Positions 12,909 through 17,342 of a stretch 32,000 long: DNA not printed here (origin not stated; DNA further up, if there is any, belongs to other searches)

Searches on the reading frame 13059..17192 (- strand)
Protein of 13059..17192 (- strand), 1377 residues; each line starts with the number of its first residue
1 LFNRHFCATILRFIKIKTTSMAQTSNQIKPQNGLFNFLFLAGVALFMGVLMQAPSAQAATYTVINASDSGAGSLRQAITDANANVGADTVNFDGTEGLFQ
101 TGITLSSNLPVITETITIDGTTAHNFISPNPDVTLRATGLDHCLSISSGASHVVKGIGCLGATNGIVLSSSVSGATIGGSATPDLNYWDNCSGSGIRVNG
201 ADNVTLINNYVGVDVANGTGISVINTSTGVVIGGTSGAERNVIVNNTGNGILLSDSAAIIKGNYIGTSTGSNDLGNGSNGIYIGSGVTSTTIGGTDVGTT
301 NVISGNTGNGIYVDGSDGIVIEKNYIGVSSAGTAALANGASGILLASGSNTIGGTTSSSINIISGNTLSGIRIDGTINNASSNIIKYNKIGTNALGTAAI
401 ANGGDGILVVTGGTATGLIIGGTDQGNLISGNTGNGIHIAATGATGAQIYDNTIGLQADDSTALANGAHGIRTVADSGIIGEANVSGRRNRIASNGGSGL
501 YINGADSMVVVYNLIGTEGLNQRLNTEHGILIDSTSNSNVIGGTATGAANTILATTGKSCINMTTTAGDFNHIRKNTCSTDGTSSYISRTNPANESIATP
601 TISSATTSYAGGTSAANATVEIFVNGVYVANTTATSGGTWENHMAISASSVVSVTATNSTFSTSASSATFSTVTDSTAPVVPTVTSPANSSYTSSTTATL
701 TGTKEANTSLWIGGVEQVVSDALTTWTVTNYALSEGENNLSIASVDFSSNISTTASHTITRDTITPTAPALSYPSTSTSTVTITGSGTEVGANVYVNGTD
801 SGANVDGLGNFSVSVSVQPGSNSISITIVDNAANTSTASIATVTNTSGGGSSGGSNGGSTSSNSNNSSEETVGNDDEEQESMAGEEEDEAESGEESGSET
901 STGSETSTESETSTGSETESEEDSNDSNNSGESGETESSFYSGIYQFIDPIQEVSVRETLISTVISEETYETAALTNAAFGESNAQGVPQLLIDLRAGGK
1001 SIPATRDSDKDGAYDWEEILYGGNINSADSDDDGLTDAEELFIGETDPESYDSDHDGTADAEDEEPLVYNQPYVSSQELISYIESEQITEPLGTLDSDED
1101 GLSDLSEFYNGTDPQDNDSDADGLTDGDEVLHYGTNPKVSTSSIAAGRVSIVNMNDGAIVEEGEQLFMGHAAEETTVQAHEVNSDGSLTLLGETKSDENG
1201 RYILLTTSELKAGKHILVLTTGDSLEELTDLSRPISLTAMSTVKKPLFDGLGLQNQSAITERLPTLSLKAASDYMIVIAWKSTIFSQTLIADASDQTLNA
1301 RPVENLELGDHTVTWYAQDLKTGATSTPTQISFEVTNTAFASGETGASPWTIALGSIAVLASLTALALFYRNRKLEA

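Call 7: search_protein_families(library=pfam, proteins=[window:13059-17192:-], max_evalue=0.01)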
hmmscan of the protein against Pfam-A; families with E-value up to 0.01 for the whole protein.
window:13059-17192:- (1377 aa): 2 families
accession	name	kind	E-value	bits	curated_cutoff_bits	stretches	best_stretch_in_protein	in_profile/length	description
PF18884.5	TSP3_bac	-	2.7e-08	34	25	1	1118-1138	1-20/22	Bacterial TSP3 repeat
PF09136.16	Glucodextran_B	-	2.8e-05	24.4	27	1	775-843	13-80/83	Glucodextranase, domain B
